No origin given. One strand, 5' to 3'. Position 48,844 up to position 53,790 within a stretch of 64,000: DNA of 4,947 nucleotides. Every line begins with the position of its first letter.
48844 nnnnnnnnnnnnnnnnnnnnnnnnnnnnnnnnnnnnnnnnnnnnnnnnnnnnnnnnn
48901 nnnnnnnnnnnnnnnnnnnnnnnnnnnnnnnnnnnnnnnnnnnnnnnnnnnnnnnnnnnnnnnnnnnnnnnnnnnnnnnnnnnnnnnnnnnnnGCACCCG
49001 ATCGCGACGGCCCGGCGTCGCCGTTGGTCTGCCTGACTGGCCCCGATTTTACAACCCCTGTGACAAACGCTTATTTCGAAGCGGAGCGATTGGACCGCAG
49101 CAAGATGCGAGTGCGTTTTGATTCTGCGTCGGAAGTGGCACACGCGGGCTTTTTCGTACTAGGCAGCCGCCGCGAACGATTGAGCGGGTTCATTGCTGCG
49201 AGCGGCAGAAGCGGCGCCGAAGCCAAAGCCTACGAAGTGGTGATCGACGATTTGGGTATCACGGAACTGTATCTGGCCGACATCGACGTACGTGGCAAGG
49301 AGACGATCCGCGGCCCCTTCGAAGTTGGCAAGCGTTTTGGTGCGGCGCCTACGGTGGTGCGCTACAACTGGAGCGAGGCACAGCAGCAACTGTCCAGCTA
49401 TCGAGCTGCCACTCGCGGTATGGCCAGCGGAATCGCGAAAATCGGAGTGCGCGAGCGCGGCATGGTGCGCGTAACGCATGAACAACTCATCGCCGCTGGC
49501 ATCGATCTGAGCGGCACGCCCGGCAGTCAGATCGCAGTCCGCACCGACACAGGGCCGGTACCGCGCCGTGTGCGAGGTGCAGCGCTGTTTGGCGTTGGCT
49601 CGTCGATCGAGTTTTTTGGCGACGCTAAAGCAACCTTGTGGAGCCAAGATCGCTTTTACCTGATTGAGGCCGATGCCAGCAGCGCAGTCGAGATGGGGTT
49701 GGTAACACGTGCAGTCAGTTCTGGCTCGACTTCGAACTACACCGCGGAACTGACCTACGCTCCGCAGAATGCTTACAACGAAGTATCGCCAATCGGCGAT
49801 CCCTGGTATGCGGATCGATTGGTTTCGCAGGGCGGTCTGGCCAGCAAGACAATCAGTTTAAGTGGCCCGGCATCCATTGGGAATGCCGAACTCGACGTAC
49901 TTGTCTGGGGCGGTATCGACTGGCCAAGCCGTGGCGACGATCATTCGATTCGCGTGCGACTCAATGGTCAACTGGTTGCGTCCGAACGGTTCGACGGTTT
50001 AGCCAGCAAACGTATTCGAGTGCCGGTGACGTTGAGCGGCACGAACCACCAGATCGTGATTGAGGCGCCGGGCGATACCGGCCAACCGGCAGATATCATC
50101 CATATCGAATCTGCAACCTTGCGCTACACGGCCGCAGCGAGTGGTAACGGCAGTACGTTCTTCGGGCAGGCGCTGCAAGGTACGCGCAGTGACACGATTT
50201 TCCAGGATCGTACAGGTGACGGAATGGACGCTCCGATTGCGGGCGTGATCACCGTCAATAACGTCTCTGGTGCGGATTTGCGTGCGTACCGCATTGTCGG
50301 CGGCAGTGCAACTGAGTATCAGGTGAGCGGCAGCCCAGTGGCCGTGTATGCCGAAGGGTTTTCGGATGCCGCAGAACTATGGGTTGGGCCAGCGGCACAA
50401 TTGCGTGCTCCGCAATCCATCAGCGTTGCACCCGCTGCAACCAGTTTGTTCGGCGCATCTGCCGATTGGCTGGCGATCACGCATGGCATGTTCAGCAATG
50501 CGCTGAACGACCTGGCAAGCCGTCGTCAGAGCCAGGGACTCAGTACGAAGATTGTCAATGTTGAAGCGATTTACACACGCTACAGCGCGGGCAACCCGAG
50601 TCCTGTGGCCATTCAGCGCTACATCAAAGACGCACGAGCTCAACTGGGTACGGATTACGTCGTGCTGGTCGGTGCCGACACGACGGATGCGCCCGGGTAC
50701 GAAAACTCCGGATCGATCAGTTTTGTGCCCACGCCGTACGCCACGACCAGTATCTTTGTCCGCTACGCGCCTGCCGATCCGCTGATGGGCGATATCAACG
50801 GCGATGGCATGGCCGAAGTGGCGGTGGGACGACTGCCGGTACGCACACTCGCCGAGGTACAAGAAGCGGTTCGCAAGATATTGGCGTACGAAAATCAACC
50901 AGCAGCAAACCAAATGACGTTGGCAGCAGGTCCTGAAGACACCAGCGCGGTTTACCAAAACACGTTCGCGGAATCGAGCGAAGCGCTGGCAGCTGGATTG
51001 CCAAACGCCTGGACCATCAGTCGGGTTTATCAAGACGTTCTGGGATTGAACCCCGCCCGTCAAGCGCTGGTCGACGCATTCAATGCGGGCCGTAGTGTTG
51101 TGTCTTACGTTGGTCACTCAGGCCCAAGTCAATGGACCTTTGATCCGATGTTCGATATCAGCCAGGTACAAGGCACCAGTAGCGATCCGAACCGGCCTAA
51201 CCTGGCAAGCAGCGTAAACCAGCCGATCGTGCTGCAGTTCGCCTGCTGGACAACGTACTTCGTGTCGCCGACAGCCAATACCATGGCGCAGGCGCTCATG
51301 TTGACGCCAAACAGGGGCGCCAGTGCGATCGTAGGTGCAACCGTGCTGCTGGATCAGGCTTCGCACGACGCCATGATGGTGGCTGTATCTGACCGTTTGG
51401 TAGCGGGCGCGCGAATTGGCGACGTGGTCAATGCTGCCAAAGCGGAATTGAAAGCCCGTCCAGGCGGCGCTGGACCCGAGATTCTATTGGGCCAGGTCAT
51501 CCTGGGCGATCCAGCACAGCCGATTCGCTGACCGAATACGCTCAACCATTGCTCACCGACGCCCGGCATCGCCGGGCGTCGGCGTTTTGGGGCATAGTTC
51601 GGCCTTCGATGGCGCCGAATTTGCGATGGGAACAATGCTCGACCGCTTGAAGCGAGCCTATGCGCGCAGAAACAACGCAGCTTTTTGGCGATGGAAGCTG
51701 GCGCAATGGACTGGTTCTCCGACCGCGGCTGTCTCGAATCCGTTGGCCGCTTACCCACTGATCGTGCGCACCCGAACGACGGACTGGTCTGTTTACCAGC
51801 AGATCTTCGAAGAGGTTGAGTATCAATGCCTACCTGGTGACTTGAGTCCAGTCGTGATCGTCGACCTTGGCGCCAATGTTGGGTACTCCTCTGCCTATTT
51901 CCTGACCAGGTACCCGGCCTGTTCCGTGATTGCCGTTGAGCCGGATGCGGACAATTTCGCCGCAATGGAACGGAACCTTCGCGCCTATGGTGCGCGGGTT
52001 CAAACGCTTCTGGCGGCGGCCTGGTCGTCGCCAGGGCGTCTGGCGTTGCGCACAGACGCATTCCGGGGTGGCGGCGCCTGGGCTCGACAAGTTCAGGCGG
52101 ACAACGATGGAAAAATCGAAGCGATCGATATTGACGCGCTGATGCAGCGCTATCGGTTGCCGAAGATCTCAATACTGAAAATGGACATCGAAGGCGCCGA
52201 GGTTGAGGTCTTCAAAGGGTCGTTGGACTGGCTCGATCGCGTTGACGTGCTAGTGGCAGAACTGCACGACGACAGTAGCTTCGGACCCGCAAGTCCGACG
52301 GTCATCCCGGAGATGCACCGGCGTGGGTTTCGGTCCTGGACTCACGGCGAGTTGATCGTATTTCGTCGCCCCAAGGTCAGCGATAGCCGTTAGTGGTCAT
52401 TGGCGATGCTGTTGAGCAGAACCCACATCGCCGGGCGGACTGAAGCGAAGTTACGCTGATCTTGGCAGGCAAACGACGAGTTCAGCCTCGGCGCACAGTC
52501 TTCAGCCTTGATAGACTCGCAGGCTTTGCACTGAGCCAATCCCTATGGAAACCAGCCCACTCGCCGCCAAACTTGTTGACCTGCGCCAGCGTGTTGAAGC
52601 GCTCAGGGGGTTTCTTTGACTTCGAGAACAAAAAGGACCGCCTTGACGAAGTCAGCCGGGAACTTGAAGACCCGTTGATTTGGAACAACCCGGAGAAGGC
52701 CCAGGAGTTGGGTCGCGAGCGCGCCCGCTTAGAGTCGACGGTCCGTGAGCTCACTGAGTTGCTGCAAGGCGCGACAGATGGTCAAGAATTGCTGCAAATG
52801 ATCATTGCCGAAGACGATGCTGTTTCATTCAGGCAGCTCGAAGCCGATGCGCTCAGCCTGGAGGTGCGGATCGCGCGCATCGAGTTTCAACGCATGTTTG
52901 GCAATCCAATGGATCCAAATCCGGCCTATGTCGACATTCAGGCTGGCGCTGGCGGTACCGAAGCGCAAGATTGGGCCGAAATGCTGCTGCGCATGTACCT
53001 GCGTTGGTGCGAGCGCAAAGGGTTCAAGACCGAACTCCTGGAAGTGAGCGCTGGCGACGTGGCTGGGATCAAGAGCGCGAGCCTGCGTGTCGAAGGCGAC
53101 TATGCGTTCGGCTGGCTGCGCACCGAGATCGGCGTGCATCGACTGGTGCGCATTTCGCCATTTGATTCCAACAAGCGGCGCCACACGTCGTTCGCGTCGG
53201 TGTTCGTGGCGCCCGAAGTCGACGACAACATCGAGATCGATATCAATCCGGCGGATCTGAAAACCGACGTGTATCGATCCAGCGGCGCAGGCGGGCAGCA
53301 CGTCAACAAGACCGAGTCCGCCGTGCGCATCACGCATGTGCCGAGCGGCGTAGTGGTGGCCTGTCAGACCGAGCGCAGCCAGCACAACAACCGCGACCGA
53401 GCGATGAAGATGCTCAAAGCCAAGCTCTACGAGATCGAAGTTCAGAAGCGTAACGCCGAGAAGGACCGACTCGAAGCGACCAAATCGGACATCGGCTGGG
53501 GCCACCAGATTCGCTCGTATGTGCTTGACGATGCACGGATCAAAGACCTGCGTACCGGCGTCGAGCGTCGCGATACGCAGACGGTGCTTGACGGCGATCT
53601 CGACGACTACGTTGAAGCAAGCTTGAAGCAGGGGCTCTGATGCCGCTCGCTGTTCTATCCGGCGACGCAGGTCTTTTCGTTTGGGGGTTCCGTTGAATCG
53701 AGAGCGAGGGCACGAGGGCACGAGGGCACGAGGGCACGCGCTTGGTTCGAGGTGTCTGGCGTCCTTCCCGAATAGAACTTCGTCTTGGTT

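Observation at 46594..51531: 1645-aa secreted protein with a gingipain/PorU-type C25 domain and polyglycine region, encoded next to an LPS/O-antigen locus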

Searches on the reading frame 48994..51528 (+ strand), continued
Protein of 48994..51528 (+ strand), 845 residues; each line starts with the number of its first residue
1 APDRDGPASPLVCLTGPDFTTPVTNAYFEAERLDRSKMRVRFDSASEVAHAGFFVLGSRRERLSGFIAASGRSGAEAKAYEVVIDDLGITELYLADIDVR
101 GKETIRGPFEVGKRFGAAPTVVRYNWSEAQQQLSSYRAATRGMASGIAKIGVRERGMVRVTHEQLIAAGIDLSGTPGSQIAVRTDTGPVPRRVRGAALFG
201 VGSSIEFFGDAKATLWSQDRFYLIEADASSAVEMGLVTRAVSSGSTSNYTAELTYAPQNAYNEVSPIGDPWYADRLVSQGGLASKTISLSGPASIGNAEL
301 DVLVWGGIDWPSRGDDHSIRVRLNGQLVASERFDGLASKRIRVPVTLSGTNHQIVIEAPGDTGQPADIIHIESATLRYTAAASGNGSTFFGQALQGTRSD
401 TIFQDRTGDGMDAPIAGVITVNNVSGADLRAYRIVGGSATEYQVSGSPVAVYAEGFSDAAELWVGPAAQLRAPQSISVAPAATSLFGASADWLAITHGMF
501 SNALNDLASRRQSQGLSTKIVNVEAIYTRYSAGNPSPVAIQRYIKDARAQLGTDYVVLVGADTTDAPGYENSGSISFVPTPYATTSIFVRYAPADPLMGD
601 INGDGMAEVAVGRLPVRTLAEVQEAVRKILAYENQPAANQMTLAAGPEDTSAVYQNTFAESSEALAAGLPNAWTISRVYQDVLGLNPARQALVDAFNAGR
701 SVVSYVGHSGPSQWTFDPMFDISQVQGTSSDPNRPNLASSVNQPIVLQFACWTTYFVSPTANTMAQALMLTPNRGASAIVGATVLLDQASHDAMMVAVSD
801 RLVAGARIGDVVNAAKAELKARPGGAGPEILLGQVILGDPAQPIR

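Call 49: find_encoding_contigs(protein=P0027, flank=10000, max_places=2)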
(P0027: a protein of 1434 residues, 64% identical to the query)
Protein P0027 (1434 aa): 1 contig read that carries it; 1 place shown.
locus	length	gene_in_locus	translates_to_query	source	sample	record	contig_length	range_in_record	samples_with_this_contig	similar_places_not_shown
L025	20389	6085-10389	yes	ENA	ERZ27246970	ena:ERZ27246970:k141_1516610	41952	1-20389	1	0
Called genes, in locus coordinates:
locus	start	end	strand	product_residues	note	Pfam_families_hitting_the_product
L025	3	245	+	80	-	?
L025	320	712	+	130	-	PF04138:GtrA_DPMS_TM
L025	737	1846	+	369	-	PF01370:Epimerase, PF04321:RmlD_sub_bind (weak), PF16363:GDP_Man_Dehyd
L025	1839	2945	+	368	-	PF01041:DegT_DnrJ_EryC1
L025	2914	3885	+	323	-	PF00535:Glycos_transf_2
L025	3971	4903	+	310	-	PF01370:Epimerase, PF02719:Polysacc_synt_2 (faint), PF04321:RmlD_sub_bind, PF16363:GDP_Man_Dehyd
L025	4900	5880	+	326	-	PF01073:3Beta_HSD, PF01370:Epimerase, PF02719:Polysacc_synt_2, PF04321:RmlD_sub_bind, PF13460:NAD_binding_10, PF16363:GDP_Man_Dehyd, PF07993:NAD_binding_4 (weak)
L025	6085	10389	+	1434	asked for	PF01364:Peptidase_C25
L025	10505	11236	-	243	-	PF05050:Methyltransf_21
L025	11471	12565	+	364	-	PF00953:Glycos_transf_4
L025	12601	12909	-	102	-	PF13223:DUF4031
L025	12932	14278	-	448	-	PF23914:TPR_CcmH_CycH, PF23892:Ig_CycH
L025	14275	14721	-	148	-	PF03918:CcmH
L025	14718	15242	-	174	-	PF08534:Redoxin, PF00578:AhpC-TSA, PF13098:Thioredoxin_2 (weak), PF13905:Thioredoxin_8 (weak)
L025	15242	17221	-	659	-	PF01578:Cytochrom_C_asm, PF16327:CcmF_C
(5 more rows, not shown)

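Call 50: find_encoding_contigs(protein=P0033, flank=10000, max_places=2)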
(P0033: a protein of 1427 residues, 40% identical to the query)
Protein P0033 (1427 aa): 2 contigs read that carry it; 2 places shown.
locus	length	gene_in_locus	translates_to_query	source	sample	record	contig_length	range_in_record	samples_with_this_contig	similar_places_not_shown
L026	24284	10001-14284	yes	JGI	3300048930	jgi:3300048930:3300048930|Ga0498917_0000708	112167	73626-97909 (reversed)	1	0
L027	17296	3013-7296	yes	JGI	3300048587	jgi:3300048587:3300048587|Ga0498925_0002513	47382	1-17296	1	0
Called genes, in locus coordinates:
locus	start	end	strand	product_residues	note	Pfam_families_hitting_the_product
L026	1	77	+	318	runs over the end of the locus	PF02401:LYTB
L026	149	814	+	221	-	PF00702:Hydrolase, PF13419:HAD_2, PF13242:Hydrolase_like (weak)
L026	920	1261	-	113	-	PF13499:EF-hand_7 (faint), PF13405:EF-hand_6 (faint), PF00036:EF-hand_1 (faint), PF13202:EF-hand_5 (faint)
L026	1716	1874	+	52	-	-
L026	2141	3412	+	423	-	PF13439:Glyco_transf_4, PF13579:Glyco_trans_4_4, PF00534:Glycos_transf_1, PF13692:Glyco_trans_1_4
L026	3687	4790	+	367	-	PF02350:Epimerase_2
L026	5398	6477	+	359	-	PF00953:Glycos_transf_4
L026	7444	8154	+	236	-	PF09831:DUF2058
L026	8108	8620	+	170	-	PF13366:PDDEXK_3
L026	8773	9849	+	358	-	PF01168:Ala_racemase_N, PF00842:Ala_racemase_C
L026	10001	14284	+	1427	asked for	PF01364:Peptidase_C25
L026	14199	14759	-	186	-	-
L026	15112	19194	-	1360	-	PF01364:Peptidase_C25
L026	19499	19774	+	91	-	-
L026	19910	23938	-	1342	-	PF01364:Peptidase_C25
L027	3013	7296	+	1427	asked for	PF01364:Peptidase_C25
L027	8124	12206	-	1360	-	PF01364:Peptidase_C25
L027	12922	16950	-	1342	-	PF01364:Peptidase_C25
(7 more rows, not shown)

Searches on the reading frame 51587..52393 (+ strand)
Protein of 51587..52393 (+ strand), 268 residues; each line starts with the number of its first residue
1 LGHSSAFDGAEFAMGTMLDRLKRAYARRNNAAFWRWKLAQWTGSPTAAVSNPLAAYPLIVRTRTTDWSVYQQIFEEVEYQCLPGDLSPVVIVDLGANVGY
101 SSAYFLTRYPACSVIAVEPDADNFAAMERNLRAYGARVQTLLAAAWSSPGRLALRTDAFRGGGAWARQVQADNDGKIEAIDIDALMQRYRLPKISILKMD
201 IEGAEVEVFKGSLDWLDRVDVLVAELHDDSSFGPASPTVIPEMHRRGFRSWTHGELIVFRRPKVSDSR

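Call 20: search_protein_families(library=pfam, proteins=[window:51587-52393:+], max_evalue=0.0001)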
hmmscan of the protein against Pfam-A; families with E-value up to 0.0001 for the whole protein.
window:51587-52393:+ (268 aa): 2 families
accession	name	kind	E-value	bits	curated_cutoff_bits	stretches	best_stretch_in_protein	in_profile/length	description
PF05050.19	Methyltransf_21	-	1.6e-16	61.4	22.7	1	93-249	1-172/173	Methyltransferase FkbM domain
PF13649.12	Methyltransf_25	-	2.6e-05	25.3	27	0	91-145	1-55/97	Methyltransferase domain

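Call 24: search_protein_families(library=ncbifam, proteins=[window:51587-52393:+], max_evalue=0.01)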
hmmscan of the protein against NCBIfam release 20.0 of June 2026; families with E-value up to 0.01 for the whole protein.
window:51587-52393:+ (268 aa): 3 families
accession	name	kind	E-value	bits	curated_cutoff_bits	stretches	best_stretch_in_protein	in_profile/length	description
TIGR01444.1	fkbM_fam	subfamily_domain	4e-27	95.4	37.7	1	90-227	1-143/143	FkbM family methyltransferase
TIGR02469.1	CbiT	equivalog_domain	0.0014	18.9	78.3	1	90-144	22-76/124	precorrin-6Y C5,15-methyltransferase (decarboxylating) subunit CbiT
NF006138.0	PRK08287.1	equivalog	0.0041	17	210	1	91-164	35-106/189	decarboxylating cobalt-precorrin-6B (C(15))-methyltransferase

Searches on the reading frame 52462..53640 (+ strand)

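Call 20: search_protein_families(library=pfam, proteins=[window:52462-53640:+], max_evalue=0.0001)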
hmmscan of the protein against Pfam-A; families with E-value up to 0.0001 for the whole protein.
window:52462-53640:+ (392 aa): 2 families
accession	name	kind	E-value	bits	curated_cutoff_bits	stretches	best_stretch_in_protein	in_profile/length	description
PF03462.23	PCRF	-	2.5e-56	191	24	1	58-247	2-194/194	PCRF domain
PF00472.26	RF-1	-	2.8e-43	147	35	1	255-364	1-116/116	RF-1 domain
